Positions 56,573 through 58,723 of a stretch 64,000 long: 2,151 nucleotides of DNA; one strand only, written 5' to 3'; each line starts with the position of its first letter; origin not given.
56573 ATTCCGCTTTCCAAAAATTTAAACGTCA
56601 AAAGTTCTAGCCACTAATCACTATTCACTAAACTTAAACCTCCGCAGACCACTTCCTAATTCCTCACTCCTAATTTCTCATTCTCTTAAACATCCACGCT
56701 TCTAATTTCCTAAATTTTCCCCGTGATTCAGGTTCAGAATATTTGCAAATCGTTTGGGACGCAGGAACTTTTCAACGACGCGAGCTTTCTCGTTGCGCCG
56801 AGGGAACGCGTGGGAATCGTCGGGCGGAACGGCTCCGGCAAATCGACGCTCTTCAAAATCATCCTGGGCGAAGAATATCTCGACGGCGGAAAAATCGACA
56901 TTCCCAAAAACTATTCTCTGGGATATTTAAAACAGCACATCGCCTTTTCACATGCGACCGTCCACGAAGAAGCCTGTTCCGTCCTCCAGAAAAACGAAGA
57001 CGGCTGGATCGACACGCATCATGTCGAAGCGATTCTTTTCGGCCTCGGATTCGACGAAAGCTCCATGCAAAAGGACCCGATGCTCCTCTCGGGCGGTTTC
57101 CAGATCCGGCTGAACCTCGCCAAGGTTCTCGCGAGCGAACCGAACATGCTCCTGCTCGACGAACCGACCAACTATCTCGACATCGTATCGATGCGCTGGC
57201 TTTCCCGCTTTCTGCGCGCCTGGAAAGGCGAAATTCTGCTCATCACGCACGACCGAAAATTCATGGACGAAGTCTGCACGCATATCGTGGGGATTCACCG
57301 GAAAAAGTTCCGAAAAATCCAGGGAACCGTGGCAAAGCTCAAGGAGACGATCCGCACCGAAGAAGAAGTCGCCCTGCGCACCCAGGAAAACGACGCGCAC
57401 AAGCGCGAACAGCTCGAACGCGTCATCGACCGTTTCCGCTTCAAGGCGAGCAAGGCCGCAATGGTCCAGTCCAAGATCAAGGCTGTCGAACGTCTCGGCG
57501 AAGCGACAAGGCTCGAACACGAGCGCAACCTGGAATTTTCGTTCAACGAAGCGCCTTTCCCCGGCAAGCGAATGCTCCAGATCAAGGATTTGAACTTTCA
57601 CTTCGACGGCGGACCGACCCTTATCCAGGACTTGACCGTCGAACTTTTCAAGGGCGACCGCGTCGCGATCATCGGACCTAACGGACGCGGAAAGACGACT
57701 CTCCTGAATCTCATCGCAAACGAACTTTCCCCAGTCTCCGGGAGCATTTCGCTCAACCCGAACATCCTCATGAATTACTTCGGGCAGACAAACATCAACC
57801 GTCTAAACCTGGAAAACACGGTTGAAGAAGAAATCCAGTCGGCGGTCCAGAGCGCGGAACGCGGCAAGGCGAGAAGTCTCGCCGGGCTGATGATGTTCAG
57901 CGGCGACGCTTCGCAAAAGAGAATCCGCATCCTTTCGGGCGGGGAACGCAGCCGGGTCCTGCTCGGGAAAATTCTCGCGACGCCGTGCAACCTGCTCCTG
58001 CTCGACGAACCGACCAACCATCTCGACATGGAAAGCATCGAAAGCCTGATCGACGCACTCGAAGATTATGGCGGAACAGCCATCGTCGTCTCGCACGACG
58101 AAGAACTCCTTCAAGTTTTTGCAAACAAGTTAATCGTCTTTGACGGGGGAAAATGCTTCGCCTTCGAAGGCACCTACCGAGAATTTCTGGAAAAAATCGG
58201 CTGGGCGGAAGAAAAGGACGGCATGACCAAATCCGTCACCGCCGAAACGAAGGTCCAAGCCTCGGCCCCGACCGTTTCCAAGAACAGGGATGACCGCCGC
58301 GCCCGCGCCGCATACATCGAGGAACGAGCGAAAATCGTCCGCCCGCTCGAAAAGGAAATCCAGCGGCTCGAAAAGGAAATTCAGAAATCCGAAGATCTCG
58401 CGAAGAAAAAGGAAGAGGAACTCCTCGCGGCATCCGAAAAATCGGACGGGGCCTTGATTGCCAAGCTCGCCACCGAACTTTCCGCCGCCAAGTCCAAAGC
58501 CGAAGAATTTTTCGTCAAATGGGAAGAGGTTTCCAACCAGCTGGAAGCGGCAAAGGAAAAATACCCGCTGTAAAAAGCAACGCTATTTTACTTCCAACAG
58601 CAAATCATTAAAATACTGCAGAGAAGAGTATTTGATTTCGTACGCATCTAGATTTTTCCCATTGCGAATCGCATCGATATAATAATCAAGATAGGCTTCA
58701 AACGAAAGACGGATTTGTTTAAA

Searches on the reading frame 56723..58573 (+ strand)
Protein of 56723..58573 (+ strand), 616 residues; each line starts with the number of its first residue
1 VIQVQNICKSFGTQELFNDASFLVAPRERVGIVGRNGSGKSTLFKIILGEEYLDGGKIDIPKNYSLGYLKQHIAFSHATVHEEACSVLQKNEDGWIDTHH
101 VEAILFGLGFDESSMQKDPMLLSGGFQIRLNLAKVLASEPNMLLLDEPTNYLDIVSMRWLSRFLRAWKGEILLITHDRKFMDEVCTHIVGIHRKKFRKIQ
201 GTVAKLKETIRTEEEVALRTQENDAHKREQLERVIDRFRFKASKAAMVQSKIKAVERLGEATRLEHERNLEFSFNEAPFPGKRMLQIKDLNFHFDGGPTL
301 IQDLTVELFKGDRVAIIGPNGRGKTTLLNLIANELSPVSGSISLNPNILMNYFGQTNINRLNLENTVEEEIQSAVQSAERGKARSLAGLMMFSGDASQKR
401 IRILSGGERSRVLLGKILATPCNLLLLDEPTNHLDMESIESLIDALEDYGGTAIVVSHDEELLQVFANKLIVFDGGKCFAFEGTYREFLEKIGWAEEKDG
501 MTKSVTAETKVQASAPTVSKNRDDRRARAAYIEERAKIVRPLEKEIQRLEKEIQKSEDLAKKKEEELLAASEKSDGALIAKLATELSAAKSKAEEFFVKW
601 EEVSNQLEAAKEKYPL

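Call 67: search_protein_families(library=pfam, proteins=[window:56723-58573:+], max_evalue=0.00001)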
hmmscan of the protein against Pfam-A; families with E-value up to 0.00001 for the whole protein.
window:56723-58573:+ (616 aa): 6 families
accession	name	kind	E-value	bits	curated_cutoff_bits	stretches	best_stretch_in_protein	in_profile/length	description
PF00005.33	ABC_tran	-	1.4e-48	165.4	25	2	18-150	2-137/137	ABC transporter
PF13304.12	AAA_21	-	4e-15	57.1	27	0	413-463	247-303/304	AAA domain, putative AbiEii toxin, Type IV TA system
PF02463.25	SMC_N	-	7.2e-12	45.6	40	0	403-468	136-207/220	RecF/RecN/SMC N terminal domain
PF12848.13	ABC_tran_Xtn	-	8.7e-11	42.2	25.9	1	190-270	2-81/85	ABC transporter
PF13555.12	AAA_29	-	9.1e-08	32.2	27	0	17-44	12-39/61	P-loop containing region of AAA domain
PF01926.29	MMR_HSR1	-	6.5e-06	26.7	21.9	0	29-50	1-22/113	50S ribosome-binding GTPase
